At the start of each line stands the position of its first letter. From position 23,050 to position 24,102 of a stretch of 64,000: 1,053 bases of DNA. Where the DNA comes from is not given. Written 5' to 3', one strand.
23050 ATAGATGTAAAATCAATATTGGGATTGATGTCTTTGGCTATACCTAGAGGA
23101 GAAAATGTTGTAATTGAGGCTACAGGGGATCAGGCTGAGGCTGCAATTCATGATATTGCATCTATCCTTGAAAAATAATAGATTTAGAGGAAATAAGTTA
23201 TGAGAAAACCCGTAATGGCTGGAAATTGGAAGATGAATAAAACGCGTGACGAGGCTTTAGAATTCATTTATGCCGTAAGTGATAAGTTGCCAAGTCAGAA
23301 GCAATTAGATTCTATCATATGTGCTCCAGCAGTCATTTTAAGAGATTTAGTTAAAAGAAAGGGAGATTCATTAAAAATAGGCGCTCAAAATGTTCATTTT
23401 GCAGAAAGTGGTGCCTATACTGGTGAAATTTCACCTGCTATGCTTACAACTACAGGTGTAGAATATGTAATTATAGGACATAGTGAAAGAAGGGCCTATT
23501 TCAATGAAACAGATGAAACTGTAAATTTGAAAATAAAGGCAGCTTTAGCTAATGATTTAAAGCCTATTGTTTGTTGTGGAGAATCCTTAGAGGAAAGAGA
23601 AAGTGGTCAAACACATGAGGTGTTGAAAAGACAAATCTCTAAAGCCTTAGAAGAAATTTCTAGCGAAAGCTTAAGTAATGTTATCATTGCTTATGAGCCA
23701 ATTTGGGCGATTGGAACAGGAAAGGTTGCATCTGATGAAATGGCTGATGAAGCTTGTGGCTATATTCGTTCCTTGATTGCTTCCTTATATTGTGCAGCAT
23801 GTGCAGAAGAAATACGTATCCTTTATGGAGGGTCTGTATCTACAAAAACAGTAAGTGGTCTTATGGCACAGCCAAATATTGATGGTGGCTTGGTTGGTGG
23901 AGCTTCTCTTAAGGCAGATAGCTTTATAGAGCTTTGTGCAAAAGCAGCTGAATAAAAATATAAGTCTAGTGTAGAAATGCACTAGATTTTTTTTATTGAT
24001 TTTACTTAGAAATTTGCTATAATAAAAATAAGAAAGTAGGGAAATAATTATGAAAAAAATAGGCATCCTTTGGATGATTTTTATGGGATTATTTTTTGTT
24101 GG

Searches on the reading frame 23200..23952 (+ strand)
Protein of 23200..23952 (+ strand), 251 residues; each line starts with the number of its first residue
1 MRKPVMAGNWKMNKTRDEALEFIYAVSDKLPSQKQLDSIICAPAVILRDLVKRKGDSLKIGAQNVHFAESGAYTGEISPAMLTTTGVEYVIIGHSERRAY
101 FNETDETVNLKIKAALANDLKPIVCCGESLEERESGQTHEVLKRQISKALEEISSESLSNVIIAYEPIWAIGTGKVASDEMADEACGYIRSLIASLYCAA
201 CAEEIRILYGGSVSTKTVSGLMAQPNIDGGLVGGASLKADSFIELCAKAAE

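Call 52: search_protein_families(library=pfam, proteins=[window:23200-23952:+], max_evalue=0.001)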
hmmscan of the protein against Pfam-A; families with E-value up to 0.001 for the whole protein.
window:23200-23952:+ (251 aa): 1 family
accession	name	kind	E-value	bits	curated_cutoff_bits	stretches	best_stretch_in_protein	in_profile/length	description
PF00121.24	TIM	-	2.1e-96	322.6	20.1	1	4-248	1-244/245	Triosephosphate isomerase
